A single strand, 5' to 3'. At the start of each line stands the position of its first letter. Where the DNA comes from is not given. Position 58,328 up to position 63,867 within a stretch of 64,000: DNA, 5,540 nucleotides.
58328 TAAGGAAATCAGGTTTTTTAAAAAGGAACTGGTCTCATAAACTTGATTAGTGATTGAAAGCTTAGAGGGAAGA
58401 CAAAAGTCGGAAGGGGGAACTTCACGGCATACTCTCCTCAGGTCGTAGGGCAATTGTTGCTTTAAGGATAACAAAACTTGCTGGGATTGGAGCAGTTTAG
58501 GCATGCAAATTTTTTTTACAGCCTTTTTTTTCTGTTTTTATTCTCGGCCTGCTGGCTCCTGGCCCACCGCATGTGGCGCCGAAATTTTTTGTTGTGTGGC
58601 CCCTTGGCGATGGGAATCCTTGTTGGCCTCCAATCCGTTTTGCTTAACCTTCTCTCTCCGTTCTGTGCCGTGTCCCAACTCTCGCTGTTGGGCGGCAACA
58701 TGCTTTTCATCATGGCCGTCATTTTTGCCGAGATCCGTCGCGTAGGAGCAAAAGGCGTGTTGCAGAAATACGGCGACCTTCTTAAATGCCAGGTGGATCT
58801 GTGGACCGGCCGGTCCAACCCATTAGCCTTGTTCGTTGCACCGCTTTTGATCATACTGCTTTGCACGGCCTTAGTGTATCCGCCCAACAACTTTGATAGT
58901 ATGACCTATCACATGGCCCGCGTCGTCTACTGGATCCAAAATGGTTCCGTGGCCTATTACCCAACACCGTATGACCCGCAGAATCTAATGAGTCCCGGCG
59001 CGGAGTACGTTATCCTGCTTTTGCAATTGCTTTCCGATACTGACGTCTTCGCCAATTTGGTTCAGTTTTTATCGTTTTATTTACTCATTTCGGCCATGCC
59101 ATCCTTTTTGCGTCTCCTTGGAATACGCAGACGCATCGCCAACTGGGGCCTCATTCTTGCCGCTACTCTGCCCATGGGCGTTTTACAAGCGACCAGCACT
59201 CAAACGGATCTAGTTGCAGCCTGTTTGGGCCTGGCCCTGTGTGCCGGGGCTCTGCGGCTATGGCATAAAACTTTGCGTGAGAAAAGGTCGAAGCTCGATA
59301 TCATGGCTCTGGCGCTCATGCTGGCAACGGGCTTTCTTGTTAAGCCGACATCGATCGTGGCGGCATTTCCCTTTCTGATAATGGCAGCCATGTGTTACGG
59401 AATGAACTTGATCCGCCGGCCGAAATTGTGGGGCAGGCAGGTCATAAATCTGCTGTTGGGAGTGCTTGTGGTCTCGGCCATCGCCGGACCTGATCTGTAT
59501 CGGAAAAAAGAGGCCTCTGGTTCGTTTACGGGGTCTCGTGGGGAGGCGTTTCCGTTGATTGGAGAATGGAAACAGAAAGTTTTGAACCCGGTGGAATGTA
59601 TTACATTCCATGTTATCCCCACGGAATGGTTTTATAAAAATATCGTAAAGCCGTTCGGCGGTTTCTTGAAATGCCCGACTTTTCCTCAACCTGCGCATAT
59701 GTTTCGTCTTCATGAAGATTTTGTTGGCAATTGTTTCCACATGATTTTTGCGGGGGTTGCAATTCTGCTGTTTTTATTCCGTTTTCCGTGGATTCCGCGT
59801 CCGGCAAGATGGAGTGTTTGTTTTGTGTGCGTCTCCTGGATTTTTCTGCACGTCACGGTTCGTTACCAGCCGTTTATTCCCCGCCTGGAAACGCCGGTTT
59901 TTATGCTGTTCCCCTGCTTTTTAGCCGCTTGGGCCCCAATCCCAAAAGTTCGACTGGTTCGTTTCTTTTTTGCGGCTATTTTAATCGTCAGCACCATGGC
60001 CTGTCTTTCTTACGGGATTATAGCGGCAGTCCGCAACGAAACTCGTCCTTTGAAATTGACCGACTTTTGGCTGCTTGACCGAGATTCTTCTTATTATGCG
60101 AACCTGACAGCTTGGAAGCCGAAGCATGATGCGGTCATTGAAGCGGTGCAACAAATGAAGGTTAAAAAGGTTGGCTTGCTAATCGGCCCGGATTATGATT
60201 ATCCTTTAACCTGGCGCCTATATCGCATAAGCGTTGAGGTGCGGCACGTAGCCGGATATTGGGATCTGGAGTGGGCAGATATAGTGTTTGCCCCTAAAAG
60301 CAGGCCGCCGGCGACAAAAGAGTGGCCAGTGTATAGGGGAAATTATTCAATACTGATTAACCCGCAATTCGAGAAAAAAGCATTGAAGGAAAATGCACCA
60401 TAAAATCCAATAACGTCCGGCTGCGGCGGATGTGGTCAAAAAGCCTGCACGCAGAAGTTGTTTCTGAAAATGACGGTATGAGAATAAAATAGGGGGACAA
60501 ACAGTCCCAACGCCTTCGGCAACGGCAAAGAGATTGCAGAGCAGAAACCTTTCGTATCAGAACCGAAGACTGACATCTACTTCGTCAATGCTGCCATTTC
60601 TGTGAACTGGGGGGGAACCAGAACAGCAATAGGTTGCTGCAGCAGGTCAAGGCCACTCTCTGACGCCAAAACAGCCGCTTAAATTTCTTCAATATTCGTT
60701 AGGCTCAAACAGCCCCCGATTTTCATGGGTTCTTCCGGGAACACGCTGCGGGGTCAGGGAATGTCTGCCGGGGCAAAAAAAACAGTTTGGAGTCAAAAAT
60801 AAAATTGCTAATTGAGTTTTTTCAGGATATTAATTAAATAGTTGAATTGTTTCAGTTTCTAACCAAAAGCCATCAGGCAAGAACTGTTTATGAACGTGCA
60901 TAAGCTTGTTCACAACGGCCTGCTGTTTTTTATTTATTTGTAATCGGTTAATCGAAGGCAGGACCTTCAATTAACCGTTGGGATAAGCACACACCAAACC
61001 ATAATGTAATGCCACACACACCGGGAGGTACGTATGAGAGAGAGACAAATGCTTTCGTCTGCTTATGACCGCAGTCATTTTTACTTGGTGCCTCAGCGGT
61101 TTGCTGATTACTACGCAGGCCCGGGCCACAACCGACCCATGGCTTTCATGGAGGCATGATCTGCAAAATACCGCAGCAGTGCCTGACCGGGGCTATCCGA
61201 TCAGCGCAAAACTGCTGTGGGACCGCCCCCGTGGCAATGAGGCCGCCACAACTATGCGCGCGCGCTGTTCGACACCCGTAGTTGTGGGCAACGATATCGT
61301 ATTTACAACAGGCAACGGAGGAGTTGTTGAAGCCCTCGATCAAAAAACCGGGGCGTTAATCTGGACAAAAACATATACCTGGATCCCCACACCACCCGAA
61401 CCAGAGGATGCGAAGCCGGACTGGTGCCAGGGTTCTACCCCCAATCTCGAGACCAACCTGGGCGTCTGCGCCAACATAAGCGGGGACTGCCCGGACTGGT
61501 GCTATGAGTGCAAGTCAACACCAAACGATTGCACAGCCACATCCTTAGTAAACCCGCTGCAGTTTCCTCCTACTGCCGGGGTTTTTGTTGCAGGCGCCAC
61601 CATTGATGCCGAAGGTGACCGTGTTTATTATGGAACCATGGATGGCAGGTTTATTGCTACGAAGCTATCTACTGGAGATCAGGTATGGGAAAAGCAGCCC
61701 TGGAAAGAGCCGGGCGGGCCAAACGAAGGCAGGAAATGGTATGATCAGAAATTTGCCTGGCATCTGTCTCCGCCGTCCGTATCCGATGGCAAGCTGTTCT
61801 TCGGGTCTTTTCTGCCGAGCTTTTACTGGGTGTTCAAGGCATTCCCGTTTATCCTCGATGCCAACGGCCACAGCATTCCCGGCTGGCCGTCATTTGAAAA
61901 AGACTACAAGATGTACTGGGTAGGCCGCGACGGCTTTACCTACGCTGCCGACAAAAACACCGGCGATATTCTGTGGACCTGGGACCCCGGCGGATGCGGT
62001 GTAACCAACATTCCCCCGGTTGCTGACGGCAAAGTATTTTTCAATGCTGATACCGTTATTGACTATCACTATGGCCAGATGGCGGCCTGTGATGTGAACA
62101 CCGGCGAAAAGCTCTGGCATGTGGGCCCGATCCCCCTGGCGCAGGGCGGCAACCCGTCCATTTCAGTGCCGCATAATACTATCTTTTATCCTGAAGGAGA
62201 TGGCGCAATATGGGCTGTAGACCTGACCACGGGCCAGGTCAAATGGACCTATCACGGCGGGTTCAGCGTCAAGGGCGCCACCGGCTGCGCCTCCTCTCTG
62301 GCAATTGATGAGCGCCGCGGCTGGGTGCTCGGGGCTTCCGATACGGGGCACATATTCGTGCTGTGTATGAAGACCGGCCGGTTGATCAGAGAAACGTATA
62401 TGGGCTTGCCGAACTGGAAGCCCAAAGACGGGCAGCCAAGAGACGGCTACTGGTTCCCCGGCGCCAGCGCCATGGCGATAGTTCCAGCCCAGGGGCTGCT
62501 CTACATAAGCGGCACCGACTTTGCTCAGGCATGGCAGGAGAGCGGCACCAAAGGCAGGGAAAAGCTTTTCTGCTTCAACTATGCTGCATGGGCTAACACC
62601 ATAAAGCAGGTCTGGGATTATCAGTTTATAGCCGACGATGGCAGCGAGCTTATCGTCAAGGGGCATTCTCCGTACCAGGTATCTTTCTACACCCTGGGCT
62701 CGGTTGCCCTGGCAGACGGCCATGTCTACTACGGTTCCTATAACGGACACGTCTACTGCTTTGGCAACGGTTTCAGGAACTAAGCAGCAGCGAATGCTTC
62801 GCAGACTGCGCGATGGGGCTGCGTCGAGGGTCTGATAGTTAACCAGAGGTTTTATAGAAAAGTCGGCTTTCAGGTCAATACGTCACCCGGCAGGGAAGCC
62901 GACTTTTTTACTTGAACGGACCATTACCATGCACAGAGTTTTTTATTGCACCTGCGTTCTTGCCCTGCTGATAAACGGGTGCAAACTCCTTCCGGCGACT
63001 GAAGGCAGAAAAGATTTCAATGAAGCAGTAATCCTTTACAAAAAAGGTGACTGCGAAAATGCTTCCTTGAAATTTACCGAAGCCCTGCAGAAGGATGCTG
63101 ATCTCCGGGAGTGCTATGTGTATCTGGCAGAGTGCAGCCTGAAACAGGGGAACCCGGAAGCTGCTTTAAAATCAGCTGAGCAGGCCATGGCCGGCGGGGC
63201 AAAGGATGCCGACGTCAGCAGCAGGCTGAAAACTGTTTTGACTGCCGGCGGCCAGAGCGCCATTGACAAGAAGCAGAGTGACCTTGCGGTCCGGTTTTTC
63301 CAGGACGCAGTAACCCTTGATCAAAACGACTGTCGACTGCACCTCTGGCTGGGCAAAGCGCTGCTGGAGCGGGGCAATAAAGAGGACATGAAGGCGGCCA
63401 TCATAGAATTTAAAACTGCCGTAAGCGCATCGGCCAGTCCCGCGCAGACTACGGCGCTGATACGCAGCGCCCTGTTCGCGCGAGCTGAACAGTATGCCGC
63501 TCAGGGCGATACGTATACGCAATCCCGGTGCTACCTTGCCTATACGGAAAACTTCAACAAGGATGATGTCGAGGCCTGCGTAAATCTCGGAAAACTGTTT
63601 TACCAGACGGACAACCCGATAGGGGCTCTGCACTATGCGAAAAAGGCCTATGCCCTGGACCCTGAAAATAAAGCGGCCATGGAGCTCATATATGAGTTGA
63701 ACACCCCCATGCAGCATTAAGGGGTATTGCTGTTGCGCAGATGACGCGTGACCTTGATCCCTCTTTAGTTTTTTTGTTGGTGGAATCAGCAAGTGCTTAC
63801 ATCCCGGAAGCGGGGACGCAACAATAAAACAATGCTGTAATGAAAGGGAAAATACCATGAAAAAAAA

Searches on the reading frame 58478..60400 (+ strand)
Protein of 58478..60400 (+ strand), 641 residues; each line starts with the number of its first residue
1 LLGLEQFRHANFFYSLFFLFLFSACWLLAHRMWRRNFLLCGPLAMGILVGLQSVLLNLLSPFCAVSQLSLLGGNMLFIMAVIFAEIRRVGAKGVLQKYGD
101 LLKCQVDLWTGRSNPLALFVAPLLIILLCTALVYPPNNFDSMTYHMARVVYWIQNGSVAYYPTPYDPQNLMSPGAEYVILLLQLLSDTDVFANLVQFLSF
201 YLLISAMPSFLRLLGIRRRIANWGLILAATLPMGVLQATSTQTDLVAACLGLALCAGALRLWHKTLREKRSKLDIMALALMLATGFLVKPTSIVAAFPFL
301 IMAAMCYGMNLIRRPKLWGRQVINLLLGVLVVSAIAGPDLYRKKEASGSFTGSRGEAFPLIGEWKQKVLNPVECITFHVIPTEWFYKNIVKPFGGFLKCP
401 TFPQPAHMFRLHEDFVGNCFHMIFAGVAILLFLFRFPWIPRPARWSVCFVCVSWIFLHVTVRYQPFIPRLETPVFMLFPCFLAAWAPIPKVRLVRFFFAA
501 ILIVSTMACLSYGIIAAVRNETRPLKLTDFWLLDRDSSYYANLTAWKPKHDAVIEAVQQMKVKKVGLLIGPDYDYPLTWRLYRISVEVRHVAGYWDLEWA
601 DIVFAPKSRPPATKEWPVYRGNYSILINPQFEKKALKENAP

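Call 25: search_protein_families(library=pfam, proteins=[window:58478-60400:+], max_evalue=0.001)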
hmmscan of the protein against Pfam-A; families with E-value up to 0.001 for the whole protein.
window:58478-60400:+ (641 aa): 1 family
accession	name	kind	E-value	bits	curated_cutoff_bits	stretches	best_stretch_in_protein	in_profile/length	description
PF09913.15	DUF2142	-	4.7e-06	26.1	30.1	1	203-336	134-257/395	Predicted membrane protein (DUF2142)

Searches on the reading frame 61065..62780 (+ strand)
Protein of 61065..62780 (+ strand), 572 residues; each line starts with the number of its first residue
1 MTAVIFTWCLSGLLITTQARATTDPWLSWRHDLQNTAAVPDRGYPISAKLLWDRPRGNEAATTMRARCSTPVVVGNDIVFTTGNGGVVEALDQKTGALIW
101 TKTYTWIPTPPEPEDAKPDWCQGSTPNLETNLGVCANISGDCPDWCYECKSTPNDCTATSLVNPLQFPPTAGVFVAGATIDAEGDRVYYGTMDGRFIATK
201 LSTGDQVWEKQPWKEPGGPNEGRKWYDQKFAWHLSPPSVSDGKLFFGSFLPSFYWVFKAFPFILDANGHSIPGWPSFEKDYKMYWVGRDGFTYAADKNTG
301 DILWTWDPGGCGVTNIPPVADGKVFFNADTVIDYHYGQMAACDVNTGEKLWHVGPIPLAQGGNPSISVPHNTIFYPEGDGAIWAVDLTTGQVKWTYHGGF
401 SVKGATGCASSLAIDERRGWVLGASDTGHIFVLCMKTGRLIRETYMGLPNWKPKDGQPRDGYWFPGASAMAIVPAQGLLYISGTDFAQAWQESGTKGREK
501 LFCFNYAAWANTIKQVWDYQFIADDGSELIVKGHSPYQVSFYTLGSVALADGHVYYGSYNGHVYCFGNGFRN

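Call 25: search_protein_families(library=pfam, proteins=[window:61065-62780:+], max_evalue=0.001)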
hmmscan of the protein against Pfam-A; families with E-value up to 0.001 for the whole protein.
window:61065-62780:+ (572 aa): 3 families
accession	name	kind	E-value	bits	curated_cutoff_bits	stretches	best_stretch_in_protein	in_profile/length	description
PF13360.13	PQQ_2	-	1.9e-23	83.8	27.6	2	282-470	35-211/233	Outer membrane protein assembly factor BamB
PF13570.13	Beta-prop_ACSF4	-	1.5e-12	48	133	1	333-444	25-129/329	Beta-alanine-activating enzyme, beta-propeller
PF01011.28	PQQ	-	1.1e-07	31.4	26.7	0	64-103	46-84/595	Glucose/ethanol/alcohol dehydrogenase, beta-propeller domain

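Call 51: list_cluster_members(proteins=[window:61065-62780:+, window:3562-4830:+, window:2658-3485:+, window:4995-5828:+, window:5869-6732:+, window:63187-63717:+, window:58571-60400:+, window:58610-60400:+, window:1964-2326:-, window:57169-57513:+])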
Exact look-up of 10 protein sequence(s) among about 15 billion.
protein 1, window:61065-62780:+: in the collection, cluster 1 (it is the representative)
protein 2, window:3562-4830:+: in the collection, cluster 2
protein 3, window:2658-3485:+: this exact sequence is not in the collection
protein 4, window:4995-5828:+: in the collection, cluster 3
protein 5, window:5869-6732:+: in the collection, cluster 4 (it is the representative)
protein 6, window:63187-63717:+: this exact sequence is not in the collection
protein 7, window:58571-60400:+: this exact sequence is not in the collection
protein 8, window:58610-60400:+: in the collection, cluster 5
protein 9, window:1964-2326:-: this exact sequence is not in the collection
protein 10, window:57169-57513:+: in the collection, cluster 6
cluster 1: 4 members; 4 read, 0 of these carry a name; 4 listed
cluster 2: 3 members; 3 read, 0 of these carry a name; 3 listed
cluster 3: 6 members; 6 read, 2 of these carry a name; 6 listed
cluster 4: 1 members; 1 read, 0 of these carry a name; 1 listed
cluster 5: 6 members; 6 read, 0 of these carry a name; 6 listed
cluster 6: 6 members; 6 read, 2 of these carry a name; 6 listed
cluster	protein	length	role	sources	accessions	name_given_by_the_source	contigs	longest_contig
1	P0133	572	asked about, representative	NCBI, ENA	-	-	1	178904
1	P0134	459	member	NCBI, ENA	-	-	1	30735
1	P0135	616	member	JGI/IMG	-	-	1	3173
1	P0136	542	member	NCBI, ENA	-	-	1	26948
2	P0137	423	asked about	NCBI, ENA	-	-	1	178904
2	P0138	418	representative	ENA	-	-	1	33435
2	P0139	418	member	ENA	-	-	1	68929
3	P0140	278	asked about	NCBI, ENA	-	-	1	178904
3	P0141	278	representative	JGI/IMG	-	-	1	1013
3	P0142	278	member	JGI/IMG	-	predicted SAM-dependent methyltransferase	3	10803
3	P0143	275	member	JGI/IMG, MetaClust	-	\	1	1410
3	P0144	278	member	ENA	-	-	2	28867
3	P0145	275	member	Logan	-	-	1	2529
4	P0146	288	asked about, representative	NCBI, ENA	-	-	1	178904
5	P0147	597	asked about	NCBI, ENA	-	-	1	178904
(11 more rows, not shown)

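Call 52: find_encoding_contigs(protein=window:61065-62780:+, flank=10000, max_places=1)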
Protein window:61065-62780:+ (572 aa): no gene with exactly this product is on record in the collection.

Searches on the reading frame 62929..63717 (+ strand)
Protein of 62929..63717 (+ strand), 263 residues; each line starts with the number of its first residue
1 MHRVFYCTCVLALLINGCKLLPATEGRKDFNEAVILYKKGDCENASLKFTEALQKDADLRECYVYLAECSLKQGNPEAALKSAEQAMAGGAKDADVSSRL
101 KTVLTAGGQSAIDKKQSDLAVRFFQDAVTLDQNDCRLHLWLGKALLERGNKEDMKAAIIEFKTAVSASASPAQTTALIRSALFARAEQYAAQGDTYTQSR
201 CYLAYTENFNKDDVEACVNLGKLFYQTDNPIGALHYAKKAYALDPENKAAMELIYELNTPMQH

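Call 25: search_protein_families(library=pfam, proteins=[window:62929-63717:+], max_evalue=0.001)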
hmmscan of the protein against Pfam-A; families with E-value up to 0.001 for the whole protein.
window:62929-63717:+ (263 aa): 12 families
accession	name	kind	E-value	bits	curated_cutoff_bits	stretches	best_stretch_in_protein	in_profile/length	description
PF07719.23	TPR_2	-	7.9e-15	54.1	27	1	215-247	2-34/34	Tetratricopeptide repeat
PF14559.12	TPR_19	-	2.2e-10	41.2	25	1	38-97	3-62/68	Tetratricopeptide repeat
PF13181.12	TPR_8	-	5.3e-09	36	25.7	0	215-247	2-34/34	Tetratricopeptide repeat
PF13432.12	TPR_16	-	1.9e-08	35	32.7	0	32-88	3-58/65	Tetratricopeptide repeat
PF13414.12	TPR_11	-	8.4e-08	32.2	26.8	0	113-148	6-41/42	TPR repeat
PF00515.34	TPR_1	-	2e-07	31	27.8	0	215-247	2-34/34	Tetratricopeptide repeat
PF13428.12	TPR_14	-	3.2e-07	30.8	23.5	0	61-96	2-37/44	Tetratricopeptide repeat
PF23914.1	TPR_CcmH_CycH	-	4.3e-07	30.3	42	0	51-152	41-138/158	Cytochrome c-type biogenesis protein H TPR domain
PF13431.12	TPR_17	-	3.5e-06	27.3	24.4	0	123-153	1-31/34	Tetratricopeptide repeat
PF13424.12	TPR_12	-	8.3e-06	26.3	30.1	0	56-88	41-73/77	Tetratricopeptide repeat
PF07721.20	TPR_4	-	0.00011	22.9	27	0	181-194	3-16/26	Tetratricopeptide repeat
PF13429.12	TPR_15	-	0.00024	21.1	26.2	0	60-100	146-186/280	Tetratricopeptide repeat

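Call 49: find_encoding_contigs(protein=window:62929-63717:+, flank=10000, max_places=2)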
Protein window:62929-63717:+ (263 aa): no gene with exactly this product is on record in the collection.
